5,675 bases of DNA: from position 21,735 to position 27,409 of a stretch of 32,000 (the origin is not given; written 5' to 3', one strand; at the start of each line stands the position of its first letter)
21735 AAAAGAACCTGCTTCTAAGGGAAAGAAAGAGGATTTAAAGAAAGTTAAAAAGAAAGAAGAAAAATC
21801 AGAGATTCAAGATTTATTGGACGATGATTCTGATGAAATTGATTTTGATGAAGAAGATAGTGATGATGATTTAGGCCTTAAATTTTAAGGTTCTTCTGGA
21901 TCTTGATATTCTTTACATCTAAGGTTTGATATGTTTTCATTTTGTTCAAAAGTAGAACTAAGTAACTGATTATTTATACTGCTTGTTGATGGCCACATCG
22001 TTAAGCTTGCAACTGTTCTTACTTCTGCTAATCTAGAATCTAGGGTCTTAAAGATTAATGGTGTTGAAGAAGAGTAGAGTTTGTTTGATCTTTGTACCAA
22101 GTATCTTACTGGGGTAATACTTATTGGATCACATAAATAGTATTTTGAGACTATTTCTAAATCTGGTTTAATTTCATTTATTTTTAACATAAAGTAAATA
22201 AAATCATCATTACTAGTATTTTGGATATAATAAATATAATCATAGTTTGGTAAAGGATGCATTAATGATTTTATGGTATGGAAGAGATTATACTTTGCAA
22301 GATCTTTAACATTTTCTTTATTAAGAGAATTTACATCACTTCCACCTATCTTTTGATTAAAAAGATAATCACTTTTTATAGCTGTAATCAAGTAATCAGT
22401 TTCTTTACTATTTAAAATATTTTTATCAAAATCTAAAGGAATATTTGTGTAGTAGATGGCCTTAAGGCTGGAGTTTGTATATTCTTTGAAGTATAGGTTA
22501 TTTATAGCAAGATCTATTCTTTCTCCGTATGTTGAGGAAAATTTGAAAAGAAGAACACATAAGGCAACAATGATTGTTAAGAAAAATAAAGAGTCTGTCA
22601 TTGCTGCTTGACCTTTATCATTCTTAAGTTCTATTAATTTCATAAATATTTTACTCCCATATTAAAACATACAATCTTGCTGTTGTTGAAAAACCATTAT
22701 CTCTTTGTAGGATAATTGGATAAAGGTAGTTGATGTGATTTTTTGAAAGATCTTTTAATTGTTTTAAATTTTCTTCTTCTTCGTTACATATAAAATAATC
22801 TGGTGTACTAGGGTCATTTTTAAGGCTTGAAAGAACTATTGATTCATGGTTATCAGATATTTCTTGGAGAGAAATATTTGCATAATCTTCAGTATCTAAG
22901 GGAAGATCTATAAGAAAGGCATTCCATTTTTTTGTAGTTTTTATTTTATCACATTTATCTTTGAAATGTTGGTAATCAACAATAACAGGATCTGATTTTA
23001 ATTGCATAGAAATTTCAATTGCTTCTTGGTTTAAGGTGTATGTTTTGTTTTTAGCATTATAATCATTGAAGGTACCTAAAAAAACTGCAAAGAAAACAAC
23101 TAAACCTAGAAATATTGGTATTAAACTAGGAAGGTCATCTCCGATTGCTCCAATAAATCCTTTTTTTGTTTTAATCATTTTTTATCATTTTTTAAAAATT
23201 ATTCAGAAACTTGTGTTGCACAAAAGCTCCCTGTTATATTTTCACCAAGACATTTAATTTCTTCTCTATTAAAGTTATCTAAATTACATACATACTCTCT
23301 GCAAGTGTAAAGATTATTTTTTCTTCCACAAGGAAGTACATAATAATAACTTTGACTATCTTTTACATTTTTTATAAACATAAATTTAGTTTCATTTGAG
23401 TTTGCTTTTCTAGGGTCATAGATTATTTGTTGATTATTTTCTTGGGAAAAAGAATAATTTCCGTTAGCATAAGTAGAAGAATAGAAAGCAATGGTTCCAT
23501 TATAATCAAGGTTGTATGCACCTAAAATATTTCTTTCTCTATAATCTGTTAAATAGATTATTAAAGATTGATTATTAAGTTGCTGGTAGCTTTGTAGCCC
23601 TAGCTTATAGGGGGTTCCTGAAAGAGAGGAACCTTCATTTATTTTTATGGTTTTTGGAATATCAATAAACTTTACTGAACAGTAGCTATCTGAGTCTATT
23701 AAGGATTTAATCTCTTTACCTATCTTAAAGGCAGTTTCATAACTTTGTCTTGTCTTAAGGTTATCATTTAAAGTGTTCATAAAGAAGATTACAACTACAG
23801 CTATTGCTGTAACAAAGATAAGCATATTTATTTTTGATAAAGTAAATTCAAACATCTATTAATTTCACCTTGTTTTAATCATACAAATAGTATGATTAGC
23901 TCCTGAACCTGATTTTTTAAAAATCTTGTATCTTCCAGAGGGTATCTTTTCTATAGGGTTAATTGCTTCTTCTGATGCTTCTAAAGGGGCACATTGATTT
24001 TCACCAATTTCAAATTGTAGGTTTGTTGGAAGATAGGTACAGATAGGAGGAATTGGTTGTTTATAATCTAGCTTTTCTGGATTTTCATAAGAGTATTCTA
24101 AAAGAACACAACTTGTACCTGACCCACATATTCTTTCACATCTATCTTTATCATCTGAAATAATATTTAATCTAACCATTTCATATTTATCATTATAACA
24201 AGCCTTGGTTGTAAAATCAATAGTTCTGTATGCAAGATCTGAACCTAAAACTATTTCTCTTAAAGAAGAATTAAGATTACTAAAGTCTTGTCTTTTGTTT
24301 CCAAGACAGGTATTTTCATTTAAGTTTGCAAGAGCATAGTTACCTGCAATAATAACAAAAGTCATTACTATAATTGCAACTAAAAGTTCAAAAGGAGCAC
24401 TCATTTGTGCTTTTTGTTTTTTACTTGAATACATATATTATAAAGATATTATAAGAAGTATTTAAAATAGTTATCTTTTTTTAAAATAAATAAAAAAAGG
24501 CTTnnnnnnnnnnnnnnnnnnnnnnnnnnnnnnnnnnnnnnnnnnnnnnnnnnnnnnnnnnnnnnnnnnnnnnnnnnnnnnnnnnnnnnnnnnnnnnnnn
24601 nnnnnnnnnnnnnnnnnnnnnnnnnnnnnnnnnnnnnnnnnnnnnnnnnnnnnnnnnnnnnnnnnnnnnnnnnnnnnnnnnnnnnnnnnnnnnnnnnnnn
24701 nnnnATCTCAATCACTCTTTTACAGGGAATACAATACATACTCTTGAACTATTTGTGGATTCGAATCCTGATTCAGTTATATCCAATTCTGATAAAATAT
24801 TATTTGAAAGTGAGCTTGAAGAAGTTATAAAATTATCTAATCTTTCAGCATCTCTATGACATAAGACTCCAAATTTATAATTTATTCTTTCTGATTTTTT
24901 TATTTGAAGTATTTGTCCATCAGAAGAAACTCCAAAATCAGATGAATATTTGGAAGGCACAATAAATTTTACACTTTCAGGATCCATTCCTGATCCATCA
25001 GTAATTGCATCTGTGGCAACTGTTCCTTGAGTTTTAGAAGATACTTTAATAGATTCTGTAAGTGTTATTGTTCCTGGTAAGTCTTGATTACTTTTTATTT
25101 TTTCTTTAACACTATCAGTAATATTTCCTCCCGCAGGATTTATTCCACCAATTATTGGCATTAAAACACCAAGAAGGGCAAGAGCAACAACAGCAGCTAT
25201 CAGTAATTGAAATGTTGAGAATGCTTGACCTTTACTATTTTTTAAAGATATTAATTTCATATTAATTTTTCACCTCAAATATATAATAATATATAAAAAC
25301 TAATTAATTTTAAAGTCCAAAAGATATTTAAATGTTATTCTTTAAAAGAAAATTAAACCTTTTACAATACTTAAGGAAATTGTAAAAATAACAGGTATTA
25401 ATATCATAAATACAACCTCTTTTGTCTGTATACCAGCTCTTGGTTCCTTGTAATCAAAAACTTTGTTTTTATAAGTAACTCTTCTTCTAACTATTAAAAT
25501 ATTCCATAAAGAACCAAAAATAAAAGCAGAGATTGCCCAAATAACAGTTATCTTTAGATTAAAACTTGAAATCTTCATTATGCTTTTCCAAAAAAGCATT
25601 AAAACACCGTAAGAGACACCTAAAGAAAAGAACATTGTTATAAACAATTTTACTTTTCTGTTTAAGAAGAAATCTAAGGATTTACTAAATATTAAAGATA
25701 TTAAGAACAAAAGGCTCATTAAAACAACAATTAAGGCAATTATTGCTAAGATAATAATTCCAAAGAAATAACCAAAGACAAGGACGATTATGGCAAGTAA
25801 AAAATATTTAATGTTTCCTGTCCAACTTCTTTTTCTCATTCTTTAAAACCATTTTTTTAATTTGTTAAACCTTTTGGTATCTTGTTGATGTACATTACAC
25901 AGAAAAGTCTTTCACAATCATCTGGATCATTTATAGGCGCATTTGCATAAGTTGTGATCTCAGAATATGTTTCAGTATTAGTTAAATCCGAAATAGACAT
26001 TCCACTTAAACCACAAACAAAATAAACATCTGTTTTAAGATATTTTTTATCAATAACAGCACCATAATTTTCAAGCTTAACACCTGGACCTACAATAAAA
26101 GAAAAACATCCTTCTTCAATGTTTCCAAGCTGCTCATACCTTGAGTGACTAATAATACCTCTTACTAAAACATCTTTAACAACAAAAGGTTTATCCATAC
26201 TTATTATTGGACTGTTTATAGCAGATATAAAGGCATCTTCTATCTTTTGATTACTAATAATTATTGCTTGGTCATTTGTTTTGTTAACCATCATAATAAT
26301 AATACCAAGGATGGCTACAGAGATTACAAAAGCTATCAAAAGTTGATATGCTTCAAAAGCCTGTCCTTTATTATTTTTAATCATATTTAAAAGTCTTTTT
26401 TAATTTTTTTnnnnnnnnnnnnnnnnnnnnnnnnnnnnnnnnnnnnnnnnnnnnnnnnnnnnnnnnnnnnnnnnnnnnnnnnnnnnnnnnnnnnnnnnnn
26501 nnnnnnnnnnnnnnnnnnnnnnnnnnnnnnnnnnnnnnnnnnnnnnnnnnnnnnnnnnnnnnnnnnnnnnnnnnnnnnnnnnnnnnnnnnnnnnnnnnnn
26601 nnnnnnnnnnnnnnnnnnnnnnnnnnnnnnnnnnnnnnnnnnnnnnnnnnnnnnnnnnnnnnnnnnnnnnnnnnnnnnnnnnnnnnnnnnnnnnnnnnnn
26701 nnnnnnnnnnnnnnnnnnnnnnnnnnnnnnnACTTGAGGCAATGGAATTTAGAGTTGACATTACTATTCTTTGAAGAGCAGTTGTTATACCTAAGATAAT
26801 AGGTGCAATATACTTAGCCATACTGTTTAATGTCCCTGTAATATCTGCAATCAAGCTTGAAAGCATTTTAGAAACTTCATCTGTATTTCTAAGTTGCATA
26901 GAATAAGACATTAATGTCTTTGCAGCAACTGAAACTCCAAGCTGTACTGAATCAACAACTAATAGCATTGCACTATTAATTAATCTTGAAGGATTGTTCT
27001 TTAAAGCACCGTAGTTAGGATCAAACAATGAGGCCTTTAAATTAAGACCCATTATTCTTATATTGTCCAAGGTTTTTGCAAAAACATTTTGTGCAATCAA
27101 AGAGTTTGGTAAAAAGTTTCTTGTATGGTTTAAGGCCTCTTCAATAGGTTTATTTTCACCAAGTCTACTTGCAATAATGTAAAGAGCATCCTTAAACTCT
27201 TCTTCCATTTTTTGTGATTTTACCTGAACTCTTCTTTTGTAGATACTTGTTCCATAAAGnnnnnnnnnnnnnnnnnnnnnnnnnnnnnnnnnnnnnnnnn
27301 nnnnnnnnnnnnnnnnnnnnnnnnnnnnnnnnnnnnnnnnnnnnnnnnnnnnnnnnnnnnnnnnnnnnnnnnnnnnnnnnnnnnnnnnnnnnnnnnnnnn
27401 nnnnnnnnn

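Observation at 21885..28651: Epd/Tad-like archaeal type IV filament operon with seven pilin-like genes but no ATPase or prepilin peptidase in cis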

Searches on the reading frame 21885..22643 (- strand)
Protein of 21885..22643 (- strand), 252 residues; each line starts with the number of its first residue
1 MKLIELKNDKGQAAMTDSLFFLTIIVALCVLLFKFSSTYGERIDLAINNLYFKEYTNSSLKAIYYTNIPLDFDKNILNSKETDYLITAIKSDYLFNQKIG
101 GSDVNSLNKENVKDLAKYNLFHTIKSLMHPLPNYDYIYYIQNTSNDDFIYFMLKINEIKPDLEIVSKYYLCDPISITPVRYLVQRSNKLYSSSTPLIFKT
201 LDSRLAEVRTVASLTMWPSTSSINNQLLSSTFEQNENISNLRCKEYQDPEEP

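Call 5: search_protein_families(library=pfam, max_evalue=1, proteins=[window:21885-22643:-])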
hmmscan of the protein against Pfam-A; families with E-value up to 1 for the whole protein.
window:21885-22643:- (252 aa): 0 families

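Call 6: search_protein_families(library=ncbifam, max_evalue=1, proteins=[window:21885-22643:-])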
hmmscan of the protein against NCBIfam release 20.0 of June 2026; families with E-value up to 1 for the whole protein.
window:21885-22643:- (252 aa): 2 families
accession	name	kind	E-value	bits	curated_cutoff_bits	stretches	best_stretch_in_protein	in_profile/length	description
NF009838.2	PRK13313.1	equivalog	0.04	14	200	1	198-247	40-85/108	staphylobilin-forming heme oxygenase IsdI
NF007111.0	PRK09560.1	subfamily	0.084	11.6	423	1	19-80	24-85/389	Na(+)/H(+) antiporter NhaA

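Call 71: search_protein_families(library=phrogs, max_evalue=0.01, proteins=[window:21885-22643:-])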
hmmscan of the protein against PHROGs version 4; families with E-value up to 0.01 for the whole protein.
window:21885-22643:- (252 aa): 0 families

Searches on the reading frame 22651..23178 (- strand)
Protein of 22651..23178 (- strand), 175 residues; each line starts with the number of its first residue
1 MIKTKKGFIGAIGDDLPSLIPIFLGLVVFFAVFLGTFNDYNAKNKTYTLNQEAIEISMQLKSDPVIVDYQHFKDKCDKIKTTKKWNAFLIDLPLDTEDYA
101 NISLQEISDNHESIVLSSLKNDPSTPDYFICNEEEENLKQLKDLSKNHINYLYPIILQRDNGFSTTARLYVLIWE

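Call 5: search_protein_families(library=pfam, max_evalue=1, proteins=[window:22651-23178:-])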
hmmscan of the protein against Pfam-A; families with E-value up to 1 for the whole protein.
window:22651-23178:- (175 aa): 1 family
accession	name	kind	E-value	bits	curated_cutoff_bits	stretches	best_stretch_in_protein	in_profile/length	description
PF04523.18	Herpes_U30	-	0.018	13.5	25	1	46-133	694-781/907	Herpes virus tegument protein U30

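Call 6: search_protein_families(library=ncbifam, max_evalue=1, proteins=[window:22651-23178:-])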
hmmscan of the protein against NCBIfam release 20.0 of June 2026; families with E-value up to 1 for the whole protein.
window:22651-23178:- (175 aa): 0 families

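Call 71: search_protein_families(library=phrogs, max_evalue=0.01, proteins=[window:22651-23178:-])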
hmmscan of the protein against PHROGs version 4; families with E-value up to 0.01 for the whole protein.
window:22651-23178:- (175 aa): 1 family
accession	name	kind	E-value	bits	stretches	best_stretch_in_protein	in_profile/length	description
phrog_36561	-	unknown function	0.00072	19.4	1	56-145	144-229/486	-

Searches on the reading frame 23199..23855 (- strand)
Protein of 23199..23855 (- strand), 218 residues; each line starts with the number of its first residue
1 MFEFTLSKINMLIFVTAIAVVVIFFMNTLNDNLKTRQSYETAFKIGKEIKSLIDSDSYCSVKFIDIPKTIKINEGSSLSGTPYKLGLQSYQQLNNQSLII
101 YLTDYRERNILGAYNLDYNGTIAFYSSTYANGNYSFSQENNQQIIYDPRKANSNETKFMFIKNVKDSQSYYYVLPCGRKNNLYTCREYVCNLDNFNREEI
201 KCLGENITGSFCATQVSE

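Call 5: search_protein_families(library=pfam, max_evalue=1, proteins=[window:23199-23855:-])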
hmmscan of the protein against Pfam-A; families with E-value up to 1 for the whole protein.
window:23199-23855:- (218 aa): 1 family
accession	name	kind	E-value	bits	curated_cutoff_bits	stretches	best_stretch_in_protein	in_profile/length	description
PF04964.19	Flp_Fap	-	0.02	15.1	32.2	1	15-36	17-38/46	Flp/Fap pilin component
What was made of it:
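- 23199..23855 (-): Pilin-like protein g5 (218 aa, 6 Cys), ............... It has no basic leader. In sister lineages the N-terminus reads MLG|FTLSK. A sub-threshold Pfam Flp_Fap hit has E=0.02 (call 5).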

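Call 6: search_protein_families(library=ncbifam, max_evalue=1, proteins=[window:23199-23855:-])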
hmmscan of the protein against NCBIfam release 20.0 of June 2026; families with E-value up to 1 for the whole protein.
window:23199-23855:- (218 aa): 1 family
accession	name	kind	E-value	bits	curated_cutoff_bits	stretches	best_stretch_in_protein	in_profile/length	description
NF041581.1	SosA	equivalog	0.039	14.2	60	1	8-40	10-41/77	DNA damage-induced cell division inhibitor SosA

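Call 71: search_protein_families(library=phrogs, max_evalue=0.01, proteins=[window:23199-23855:-])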
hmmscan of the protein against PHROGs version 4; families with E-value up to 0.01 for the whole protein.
window:23199-23855:- (218 aa): 0 families

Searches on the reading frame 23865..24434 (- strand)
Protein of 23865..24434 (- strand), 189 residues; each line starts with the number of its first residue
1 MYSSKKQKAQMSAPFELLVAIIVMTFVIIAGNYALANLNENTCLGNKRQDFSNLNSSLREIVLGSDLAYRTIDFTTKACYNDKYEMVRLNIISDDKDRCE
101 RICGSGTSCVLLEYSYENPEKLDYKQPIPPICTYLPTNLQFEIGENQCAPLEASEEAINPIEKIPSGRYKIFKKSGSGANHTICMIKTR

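Call 5: search_protein_families(library=pfam, max_evalue=1, proteins=[window:23865-24434:-])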
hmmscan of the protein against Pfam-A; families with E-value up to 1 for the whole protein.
window:23865-24434:- (189 aa): 1 family
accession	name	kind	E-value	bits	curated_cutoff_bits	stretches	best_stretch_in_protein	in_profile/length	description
PF14295.12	PAN_4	-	0.14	12.6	27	1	90-125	12-44/51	PAN domain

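Call 6: search_protein_families(library=ncbifam, max_evalue=1, proteins=[window:23865-24434:-])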
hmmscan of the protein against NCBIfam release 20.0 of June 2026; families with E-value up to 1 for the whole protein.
window:23865-24434:- (189 aa): 1 family
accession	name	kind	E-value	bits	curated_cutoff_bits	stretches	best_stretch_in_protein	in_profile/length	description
NF047842.1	station_TF_SrsR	equivalog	0.11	11.8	425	1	51-89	84-122/294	LysR family transcriptional regulator SrsR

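Call 71: search_protein_families(library=phrogs, max_evalue=0.01, proteins=[window:23865-24434:-])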
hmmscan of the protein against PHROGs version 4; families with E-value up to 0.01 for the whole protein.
window:23865-24434:- (189 aa): 0 families

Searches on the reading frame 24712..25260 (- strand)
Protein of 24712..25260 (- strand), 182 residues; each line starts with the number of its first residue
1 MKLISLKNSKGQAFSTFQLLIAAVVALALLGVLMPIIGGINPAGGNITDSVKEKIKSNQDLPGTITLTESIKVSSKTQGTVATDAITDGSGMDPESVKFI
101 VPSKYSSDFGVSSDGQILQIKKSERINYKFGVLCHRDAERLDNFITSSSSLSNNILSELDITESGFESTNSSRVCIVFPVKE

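Call 5: search_protein_families(library=pfam, max_evalue=1, proteins=[window:24712-25260:-])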
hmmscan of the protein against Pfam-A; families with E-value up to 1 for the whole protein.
window:24712-25260:- (182 aa): 1 family
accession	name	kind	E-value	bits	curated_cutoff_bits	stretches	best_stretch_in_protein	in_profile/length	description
PF03988.17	DUF347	-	0.75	10.5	28.2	0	71-93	5-27/52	Repeat of Unknown Function (DUF347)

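Call 6: search_protein_families(library=ncbifam, max_evalue=1, proteins=[window:24712-25260:-])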
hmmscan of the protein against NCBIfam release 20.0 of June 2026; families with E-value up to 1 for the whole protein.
window:24712-25260:- (182 aa): 0 families

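Call 71: search_protein_families(library=phrogs, max_evalue=0.01, proteins=[window:24712-25260:-])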
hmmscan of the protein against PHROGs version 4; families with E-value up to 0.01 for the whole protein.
window:24712-25260:- (182 aa): 0 families

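Call 72: predict_structure(protein=window:24712-25260:-)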
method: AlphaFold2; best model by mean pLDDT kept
length: 182 residues; sequences in the alignment: 1
mean_pLDDT: 49.7   pTM: 0.41
mean pLDDT of the five models: 49.7, 48.5, 44.8, 43.9, 40.8
residues with pLDDT >= 90: 0; 70-90: 9; 50-70: 69; < 50: 104
segments of 3 or more residues with pLDDT < 50: 1-3, 5-7, 34-92, 118-128, 149-170
pLDDT, mean of each block of 10 residues (from residue 1): 49 64 71 47 39 43 37 35 43 54 59 50 46 60 53 44 43 59 44
secondary structure, 60 per line:
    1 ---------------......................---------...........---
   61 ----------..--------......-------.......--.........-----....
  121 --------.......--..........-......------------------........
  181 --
elements in order: H16-37 H47-57 H81-86 E97-100 H103-108 E109-111 E117-120 E129-135 H138-147 H149-154 E173-180
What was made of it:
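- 24712..25260 (-): Pilin-like protein g2 (182 aa), SKG|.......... Candidate major subunit. Single-sequence AF2 was unusable (pLDDT 49.7, call 72).
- The only structure attempt on a pilin was uninformative (pLDDT 49.7, call 72).
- Tried and rejected: Single-sequence AF2 of pilin g2. pLDDT was 49.7, so no fold search was run on it (call 72).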

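Call 75: search_solved_structures(query=A2, max_evalue=10)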
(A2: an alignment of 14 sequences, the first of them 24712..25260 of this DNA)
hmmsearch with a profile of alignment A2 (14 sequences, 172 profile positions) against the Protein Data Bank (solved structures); distinct sequences matched with E-value up to 10: 12.
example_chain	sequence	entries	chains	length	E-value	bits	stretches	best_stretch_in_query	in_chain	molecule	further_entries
3cyy_A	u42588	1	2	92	0.22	15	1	49-122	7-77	Tight junction protein ZO-1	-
6iyb_A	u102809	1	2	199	0.38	14.3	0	32-89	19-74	Ras-related protein Rab-7a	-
1t91_A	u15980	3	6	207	0.42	14.1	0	32-88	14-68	Ras-related protein Rab-7 | Ras-related protein Rab-7a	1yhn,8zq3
7f6j_A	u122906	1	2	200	0.47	14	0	32-88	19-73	Ras-related protein Rab-7a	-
4zqu_A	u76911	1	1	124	0.48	13.9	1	45-125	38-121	CdiA-CT toxin, Conserved domain protein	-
2rcz_A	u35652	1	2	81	0.54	13.8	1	49-122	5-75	Tight junction protein ZO-1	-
3law_A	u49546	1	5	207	0.56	13.7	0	32-72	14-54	Ras-related protein Rab-7a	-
9hm2_A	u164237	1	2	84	0.6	13.6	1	49-122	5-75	Tight junction protein ZO-1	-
2jwe_A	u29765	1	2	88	0.72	13.4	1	50-122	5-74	Tight junction protein ZO-1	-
6wcw_B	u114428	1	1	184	0.88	13.1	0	32-88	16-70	Ras-related protein Rab-7a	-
9l0d_D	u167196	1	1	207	1.1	12.8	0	28-72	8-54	Ras-related protein Rab-7a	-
2l6w_A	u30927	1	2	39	1.6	12.3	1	15-34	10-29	Beta-type platelet-derived growth factor receptor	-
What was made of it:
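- Tried and rejected: PHROGs, NCBIfam and a PDB profile search found nothing (calls 6, 71, 75).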

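Call 76: search_protein_families(library=pfam, alignment_id=A2, max_evalue=1)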
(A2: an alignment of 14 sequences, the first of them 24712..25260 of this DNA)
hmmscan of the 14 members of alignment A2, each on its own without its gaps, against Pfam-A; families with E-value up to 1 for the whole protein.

A. member 1, window:24712-25260:- (182 aa): 1 family
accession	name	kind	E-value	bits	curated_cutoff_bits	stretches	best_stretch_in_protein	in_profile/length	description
PF03988.17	DUF347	-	0.75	10.5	28.2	0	71-93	5-27/52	Repeat of Unknown Function (DUF347)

B. families by the number of members that match (of 14 scanned): 14 families
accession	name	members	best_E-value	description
PF10858.15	DUF2659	2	0.00012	Protein of unknown function (DUF2659)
PF17319.7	DUF5362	2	0.00037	Family of unknown function (DUF5362)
PF02605.20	PsaL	2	0.06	Photosystem I reaction centre subunit XI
PF25667.1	ASFV_P17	2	0.14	African swine fever virus minor capsid protein p17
PF09991.14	DUF2232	1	0.024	Predicted membrane protein (DUF2232)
PF02500.21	DNA_pack_N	1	0.11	Probable DNA packing protein, N-terminus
PF13443.12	HTH_26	1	0.13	Cro/C1-type HTH DNA-binding domain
PF12729.13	4HB_MCP_1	1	0.19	Four helix bundle sensory module for signal transduction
PF04921.20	XAP5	1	0.19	XAP5, circadian clock regulator C-terminal domain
PF25568.1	AAA_lid_At3g28540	1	0.21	At3g28540-like, AAA+ ATPase lid domain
PF17990.7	LodA_N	1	0.21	L-Lysine epsilon oxidase N-terminal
PF01184.24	Gpr1_Fun34_YaaH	1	0.22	GPR1/FUN34/yaaH family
PF25392.1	MS_channel_TM1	1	0.39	Mechanosensitive ion channel, transmembrane helix 1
PF03988.17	DUF347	1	0.75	Repeat of Unknown Function (DUF347)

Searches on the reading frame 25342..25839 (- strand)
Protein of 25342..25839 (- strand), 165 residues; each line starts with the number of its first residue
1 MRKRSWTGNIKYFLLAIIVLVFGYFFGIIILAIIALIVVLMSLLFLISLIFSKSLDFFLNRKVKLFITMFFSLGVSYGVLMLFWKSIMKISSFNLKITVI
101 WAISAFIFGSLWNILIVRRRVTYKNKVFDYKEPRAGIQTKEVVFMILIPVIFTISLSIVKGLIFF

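Call 5: search_protein_families(library=pfam, max_evalue=1, proteins=[window:25342-25839:-])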
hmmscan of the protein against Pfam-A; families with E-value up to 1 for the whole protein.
window:25342-25839:- (165 aa): 1 family
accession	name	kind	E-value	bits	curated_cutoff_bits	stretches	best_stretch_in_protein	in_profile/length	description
PF02532.19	PsbI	-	0.59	10.6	27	1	96-112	9-25/36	Photosystem II reaction centre I protein (PSII 4.8 kDa protein)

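Call 6: search_protein_families(library=ncbifam, max_evalue=1, proteins=[window:25342-25839:-])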
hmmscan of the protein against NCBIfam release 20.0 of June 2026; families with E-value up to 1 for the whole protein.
window:25342-25839:- (165 aa): 0 families

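Call 71: search_protein_families(library=phrogs, max_evalue=0.01, proteins=[window:25342-25839:-])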
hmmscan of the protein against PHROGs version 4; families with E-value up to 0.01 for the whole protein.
window:25342-25839:- (165 aa): 0 families
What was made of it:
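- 25342..25839 (-): 5-TM membrane protein (165 aa), role unknown. Present only in the clade whose ATPase is not adjacent. It has no Pfam, NCBIfam or PHROG hit (calls 5, 6, 71).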

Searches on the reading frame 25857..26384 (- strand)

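Call 5: search_protein_families(library=pfam, max_evalue=1, proteins=[window:25857-26384:-])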
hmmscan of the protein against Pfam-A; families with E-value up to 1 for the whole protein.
window:25857-26384:- (175 aa): 1 family
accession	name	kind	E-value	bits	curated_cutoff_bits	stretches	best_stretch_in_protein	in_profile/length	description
PF10858.15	DUF2659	-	0.00012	22.3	27.7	1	12-70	20-76/216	Protein of unknown function (DUF2659)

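Call 6: search_protein_families(library=ncbifam, max_evalue=1, proteins=[window:25857-26384:-])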
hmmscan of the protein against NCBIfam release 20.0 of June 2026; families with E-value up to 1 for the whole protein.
window:25857-26384:- (175 aa): 0 families

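Call 71: search_protein_families(library=phrogs, max_evalue=0.01, proteins=[window:25857-26384:-])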
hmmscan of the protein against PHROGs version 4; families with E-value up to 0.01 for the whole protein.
window:25857-26384:- (175 aa): 1 family
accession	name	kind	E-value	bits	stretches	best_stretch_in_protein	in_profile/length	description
phrog_23933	-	unknown function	0.0036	17.7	1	40-164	62-189/240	-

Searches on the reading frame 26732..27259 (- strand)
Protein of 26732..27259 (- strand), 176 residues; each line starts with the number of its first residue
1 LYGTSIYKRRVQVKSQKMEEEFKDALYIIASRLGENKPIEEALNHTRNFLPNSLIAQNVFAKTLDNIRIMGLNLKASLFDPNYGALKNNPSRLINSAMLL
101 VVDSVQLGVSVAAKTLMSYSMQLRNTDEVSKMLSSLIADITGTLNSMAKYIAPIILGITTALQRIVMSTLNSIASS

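Call 38: search_protein_families(library=pfam, max_evalue=10, proteins=[window:26732-27259:-])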
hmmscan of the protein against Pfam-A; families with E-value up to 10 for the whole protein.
seq(176 aa): 1 family
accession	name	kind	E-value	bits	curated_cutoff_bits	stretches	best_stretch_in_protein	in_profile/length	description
PF04956.18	TrbC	-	0.067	13.8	27.9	1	109-170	16-78/98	TrbC/VIRB2 pilin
